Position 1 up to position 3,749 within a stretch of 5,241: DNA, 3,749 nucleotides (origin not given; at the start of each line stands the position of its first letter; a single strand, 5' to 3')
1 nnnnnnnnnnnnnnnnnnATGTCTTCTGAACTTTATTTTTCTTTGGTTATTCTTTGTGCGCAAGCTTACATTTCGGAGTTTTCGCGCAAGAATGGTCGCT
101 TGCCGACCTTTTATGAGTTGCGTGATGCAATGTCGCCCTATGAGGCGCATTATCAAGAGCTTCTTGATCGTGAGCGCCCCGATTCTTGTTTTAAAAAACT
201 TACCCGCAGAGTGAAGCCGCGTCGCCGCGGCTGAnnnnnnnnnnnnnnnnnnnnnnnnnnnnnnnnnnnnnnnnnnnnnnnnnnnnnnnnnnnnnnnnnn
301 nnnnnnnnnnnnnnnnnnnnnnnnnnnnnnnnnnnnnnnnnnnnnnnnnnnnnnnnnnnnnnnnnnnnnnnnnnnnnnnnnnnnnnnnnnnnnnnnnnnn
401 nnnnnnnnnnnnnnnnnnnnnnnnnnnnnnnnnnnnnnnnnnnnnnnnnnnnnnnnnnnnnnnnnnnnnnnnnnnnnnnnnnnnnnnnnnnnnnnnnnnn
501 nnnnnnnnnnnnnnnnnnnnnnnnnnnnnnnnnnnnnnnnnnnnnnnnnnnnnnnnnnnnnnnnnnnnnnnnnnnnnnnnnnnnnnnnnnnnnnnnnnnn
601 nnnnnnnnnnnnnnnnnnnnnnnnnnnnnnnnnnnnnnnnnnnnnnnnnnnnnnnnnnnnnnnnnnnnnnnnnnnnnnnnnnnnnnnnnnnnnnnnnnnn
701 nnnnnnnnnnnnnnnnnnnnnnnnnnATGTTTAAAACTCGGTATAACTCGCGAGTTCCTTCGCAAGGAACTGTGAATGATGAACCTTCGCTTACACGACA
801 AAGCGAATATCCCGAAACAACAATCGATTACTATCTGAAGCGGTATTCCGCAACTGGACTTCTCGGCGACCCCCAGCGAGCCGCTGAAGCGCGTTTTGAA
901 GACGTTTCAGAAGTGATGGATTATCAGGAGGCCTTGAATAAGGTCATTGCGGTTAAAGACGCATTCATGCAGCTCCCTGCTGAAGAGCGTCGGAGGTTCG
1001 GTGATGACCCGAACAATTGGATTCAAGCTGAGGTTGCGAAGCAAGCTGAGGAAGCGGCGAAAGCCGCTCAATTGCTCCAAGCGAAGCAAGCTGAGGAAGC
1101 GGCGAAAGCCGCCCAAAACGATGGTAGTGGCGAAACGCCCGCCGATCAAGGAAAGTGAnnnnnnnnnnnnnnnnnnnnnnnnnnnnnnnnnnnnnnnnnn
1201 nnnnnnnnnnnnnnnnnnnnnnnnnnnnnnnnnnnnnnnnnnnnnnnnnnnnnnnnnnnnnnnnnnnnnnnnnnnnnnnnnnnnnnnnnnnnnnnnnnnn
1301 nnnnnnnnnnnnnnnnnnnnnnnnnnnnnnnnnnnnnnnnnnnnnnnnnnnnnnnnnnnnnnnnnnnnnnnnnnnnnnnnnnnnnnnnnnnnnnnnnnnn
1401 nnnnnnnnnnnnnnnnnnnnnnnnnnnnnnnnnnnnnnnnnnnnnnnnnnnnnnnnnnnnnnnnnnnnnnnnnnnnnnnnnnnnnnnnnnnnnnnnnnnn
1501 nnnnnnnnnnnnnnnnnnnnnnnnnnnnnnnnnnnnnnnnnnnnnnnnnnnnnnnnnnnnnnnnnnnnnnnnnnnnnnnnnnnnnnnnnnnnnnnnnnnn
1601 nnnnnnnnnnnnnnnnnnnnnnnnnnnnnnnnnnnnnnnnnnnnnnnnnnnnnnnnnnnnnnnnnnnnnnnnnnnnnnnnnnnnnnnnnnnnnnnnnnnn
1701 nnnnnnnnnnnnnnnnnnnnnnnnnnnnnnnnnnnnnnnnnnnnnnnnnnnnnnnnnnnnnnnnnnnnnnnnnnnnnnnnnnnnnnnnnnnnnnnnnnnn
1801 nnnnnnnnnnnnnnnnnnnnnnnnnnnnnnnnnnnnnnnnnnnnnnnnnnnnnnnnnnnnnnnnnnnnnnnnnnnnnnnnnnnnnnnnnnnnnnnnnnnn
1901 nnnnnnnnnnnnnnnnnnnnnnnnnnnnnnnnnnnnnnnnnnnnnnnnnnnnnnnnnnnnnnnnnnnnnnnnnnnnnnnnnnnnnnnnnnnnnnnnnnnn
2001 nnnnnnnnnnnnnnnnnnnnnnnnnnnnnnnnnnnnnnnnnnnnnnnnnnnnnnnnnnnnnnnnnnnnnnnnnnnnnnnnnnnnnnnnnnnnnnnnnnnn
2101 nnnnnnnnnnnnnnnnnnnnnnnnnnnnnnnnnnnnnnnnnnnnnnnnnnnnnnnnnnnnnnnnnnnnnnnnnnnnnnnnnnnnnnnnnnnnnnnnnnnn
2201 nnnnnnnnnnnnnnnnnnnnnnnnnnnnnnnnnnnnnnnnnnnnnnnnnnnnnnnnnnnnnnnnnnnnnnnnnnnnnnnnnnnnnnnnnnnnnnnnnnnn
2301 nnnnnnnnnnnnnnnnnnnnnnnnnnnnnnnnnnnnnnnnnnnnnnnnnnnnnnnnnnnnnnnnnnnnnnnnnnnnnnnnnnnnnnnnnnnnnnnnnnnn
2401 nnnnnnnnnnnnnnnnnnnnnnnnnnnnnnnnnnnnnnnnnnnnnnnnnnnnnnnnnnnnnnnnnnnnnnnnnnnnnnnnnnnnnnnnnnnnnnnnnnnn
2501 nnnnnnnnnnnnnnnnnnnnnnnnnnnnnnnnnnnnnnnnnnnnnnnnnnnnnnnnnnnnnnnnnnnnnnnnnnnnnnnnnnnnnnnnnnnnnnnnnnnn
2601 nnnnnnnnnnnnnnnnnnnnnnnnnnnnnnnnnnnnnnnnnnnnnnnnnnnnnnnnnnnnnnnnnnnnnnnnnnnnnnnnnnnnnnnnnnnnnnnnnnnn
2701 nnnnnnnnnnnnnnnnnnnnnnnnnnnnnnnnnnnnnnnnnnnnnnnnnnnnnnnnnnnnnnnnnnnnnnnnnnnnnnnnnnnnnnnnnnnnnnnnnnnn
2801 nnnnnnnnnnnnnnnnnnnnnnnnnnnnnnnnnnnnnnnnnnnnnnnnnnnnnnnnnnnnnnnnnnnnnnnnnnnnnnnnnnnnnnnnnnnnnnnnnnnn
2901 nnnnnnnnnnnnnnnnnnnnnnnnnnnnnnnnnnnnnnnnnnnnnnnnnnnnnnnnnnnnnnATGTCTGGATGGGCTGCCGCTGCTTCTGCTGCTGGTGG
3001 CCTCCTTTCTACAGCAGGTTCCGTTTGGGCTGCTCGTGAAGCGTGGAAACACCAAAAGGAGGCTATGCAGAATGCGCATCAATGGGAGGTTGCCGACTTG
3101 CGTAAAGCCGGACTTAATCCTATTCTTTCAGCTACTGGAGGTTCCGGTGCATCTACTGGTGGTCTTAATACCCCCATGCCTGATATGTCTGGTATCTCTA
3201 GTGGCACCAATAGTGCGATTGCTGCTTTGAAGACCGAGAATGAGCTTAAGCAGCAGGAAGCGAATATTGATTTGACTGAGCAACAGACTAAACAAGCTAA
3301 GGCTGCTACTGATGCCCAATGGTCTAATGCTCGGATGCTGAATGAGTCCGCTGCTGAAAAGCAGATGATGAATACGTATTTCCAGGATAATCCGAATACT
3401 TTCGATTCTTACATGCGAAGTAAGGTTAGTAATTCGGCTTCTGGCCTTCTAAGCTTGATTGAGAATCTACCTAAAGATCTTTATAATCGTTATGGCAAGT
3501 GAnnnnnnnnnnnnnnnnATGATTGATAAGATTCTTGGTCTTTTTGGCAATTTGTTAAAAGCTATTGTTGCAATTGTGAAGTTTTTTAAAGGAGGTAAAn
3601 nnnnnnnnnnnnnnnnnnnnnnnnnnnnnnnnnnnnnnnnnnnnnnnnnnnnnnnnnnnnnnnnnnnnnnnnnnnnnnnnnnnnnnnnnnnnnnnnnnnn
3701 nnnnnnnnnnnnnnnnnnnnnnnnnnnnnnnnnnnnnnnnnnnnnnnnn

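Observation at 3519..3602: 27-aa cationic amphipathic peptide ORF between VP2 and ORF8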

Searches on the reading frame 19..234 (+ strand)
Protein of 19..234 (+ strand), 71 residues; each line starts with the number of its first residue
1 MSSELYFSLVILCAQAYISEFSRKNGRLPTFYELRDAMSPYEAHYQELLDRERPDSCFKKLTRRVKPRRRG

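Call 105: search_protein_families(library=pfam, proteins=[window:19-234:+], max_evalue=0.01)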
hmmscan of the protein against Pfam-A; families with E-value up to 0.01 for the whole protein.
window:19-234:+ (71 aa): 0 families

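Call 106: search_protein_families(library=phrogs, proteins=[window:19-234:+], max_evalue=0.001)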
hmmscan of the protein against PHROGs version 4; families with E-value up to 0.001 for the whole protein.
window:19-234:+ (71 aa): 0 families

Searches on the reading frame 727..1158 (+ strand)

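Call 105: search_protein_families(library=pfam, proteins=[window:727-1158:+], max_evalue=0.01)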
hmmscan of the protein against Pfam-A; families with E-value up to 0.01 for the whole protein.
window:727-1158:+ (143 aa): 1 family
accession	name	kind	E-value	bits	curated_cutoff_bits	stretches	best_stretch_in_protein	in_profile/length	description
PF09675.16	Chlamy_scaf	-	2e-25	89.9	25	1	6-130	3-127/134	Chlamydia-phage Chp2 scaffold (Chlamy_scaf)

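Call 106: search_protein_families(library=phrogs, proteins=[window:727-1158:+], max_evalue=0.001)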
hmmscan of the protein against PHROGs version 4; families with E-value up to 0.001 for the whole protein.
window:727-1158:+ (143 aa): 1 family
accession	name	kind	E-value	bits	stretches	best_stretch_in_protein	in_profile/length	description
phrog_1642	-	head and packaging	1.8e-30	106.9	1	1-136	5-137/152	virion structural protein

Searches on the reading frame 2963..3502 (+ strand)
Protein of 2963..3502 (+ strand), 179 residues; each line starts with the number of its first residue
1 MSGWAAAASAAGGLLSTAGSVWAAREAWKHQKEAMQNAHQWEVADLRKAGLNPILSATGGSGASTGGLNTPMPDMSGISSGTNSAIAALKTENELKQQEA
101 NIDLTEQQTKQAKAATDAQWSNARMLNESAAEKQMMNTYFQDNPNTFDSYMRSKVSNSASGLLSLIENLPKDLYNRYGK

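Call 105: search_protein_families(library=pfam, proteins=[window:2963-3502:+], max_evalue=0.01)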
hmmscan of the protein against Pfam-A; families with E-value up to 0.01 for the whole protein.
window:2963-3502:+ (179 aa): 0 families

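Call 106: search_protein_families(library=phrogs, proteins=[window:2963-3502:+], max_evalue=0.001)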
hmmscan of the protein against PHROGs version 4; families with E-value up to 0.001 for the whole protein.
window:2963-3502:+ (179 aa): 16 families
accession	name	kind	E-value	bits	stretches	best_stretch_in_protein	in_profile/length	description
phrog_20617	-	tail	6.9e-45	154.7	1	1-154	2-177/200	minor tail protein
phrog_8693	-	tail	4.6e-22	80.2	1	1-155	1-160/258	pilot protein for DNA ejection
phrog_11693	-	tail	1.9e-18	68.4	1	5-141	12-162/228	pilot protein for DNA ejection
phrog_25360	-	unknown function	4.7e-18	66.7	1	12-143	46-182/316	-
phrog_22637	-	tail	2.8e-12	47.9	1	23-129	33-135/264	pilot protein for DNA ejection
phrog_5158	-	unknown function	1e-10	42.8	1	33-135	83-188/322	-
phrog_34605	-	tail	1.1e-09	39.5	1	3-114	12-127/254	minor tail protein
phrog_16516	-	tail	1.3e-09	39.3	1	22-113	46-135/186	minor tail protein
phrog_21483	-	unknown function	4.7e-09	37.2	1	24-157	100-245/303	-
phrog_27063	-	tail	2.5e-07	31.6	1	26-132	61-167/306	pilot protein for DNA ejection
phrog_34374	-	tail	4.9e-06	27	1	28-68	181-226/310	pilot protein for DNA ejection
phrog_8742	-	tail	1.3e-05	25.9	1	32-133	140-241/287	pilot protein for DNA ejection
phrog_18604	-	tail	2e-05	25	1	25-70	112-155/284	minor tail protein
phrog_8689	-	tail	2.5e-05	25.1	1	26-137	53-172/327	pilot protein for DNA ejection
phrog_23656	-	head and packaging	3e-05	24.7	1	36-89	9-59/175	virion structural protein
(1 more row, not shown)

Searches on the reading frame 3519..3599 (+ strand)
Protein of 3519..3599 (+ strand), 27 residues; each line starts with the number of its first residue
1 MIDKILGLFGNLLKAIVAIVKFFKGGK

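Call 4: search_dna_similar(query=window:3519-3599:+, collection=phages, mode=protein, max_evalue=10, max_rows=40)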
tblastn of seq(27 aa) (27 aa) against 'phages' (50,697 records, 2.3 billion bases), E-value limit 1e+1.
Records with a match: 2; places in all: 2; records where one place covers at least 80% of the query: 2.
Best place of each record, by identity: 60-80% 2.
By first word of the organism name: Gokushovirus 1; Microviridae 1.
By host as written in the record: bird 1; - 1.
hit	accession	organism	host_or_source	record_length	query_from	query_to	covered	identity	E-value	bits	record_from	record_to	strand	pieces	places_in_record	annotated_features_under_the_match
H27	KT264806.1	Gokushovirus WZ-2015a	bird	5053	1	27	100%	66.7%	7e-4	39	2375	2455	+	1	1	none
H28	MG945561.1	Microviridae sp.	dog feces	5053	1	27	100%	66.7%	7e-4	39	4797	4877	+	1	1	none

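Call 5: get_annotated_region(hit=H27, flank=3000)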
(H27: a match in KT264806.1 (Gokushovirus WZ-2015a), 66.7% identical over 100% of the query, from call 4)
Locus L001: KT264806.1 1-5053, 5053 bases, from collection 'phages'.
description: Gokushovirus WZ-2015a isolate 58Brd09, complete genome.
organism: Gokushovirus WZ-2015a (NCBI taxid 1758150)
taxonomy: Viruses; Monodnaviria; Sangervirae; Phixviricota; Malgrandaviricetes; Petitvirales; Microviridae; Gokushovirinae
host: bird; source: feces; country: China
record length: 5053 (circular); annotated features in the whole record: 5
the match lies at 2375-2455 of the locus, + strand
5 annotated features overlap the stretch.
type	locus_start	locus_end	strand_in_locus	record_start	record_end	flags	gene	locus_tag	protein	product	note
CDS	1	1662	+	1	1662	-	-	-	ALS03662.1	VP1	-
CDS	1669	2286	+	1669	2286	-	-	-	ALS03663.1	VP2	-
CDS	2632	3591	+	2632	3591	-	-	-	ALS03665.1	VP4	-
CDS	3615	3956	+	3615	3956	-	-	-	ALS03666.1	VP5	-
CDS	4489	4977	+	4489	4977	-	-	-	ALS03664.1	VP3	-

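Call 6: get_annotated_region(hit=H28, flank=5000)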
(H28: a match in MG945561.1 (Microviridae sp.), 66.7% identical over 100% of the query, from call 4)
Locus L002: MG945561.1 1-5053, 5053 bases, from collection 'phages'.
description: UNVERIFIED: Microviridae sp. isolate 3311-1602, complete genome.
organism: Microviridae sp. (NCBI taxid 2202644)
taxonomy: Viruses; Monodnaviria; Sangervirae; Phixviricota; Malgrandaviricetes; Petitvirales; Microviridae
host: -; source: dog feces; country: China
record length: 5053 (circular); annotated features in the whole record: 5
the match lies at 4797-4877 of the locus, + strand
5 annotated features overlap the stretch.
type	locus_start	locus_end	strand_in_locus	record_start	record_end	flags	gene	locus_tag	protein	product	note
misc_feature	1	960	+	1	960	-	-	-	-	-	similar to VP4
misc_feature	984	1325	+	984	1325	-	-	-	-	-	similar to VP5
misc_feature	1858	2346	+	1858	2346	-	-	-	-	-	similar to VP3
misc_feature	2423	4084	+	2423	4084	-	-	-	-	-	similar to VP1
misc_feature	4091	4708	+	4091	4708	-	-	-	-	-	similar to VP2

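Call 14: search_protein_families(library=phrogs, proteins=[window:3519-3599:+], max_evalue=10)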
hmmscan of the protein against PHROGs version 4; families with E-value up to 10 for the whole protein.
seq(27 aa): 0 families

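Call 15: search_protein_families(library=pfam, proteins=[window:3519-3599:+], max_evalue=10)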
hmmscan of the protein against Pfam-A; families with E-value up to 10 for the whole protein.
seq(27 aa): 0 families

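Call 66: search_protein_families(library=ncbifam, proteins=[window:3519-3599:+], max_evalue=10)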
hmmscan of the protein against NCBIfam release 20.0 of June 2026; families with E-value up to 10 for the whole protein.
seq(27 aa): 0 families

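Call 67: search_solved_structures(query=window:3519-3599:+, max_evalue=10, show_alignments=3)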
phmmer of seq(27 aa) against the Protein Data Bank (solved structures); distinct sequences matched with E-value up to 10: 0.

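Call 119: list_cluster_members(proteins=[window:3519-3599:+, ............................, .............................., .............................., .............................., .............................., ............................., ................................, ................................, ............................])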
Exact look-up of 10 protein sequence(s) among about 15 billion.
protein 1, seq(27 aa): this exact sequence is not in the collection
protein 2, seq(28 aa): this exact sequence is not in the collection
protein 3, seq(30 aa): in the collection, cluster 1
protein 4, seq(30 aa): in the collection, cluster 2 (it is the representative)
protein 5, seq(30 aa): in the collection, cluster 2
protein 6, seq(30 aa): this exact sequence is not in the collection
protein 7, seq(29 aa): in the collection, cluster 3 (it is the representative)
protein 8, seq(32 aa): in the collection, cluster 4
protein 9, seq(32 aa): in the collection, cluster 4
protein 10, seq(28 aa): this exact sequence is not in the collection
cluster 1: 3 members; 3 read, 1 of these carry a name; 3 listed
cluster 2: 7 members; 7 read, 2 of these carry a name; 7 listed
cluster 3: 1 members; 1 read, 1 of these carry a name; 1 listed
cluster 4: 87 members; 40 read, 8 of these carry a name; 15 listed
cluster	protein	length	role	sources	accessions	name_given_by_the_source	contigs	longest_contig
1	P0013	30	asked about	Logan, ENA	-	-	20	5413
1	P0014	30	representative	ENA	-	-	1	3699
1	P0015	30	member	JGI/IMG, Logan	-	hypothetical protein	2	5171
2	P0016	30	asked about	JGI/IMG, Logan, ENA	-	hypothetical protein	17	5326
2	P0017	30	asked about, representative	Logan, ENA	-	-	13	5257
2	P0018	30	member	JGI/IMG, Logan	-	hypothetical protein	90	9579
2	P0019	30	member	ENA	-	-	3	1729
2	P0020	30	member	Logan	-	-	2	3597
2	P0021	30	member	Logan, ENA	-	-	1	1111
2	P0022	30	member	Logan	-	-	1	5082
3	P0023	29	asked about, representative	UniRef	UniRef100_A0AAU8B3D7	Uncharacterized protein n=1 Tax=Dulem virus 149 TaxID=3145626 RepID=A0AAU8B3D7_9VIRU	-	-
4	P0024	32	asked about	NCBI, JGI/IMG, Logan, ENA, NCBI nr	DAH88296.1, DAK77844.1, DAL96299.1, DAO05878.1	hypothetical protein | MAG TPA: hypothetical protein [Microviridae sp.]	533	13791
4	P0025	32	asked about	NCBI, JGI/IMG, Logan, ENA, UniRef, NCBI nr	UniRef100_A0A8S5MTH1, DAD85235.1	hypothetical protein | Uncharacterized protein n=1 Tax=Microviridae sp. ctCuG14 TaxID=2826731 ... | MAG TPA: hypothetical protein [Microviridae sp. ctCuG14]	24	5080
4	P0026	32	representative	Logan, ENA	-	-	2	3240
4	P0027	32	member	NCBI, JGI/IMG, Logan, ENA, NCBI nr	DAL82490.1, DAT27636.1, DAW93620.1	hypothetical protein | MAG TPA: hypothetical protein [Microviridae sp.]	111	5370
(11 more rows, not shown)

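Call 125: predict_structure(protein=P0024)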
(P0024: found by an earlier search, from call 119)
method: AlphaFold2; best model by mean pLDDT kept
length: 32 residues; sequences in the alignment: 1
mean_pLDDT: 80.3   pTM: 0.36
mean pLDDT of the five models: 80.3, 79.7, 77.9, 75.9, 75.6
residues with pLDDT >= 90: 0; 70-90: 29; 50-70: 3; < 50: 0
segments of 3 or more residues with pLDDT < 50: none
pLDDT, mean of each block of 10 residues (from residue 1): 82 78 83 67
secondary structure, 60 per line:
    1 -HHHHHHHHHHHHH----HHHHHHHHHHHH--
elements in order: H2-14 H19-30

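Call 126: search_protein_representatives(protein=P0024)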
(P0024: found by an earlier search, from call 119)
Query: 32 residues. Proteins with E-value up to 0.001 (for the whole library): 3; up to 1e-10: 1; up to 1e-30: 0. The best 3 are listed.
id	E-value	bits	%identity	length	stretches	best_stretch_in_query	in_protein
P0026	4.1e-12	58.5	97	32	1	1-32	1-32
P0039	1.3e-07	45.2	100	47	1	1-25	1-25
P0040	9.9e-06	39.6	74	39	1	1-31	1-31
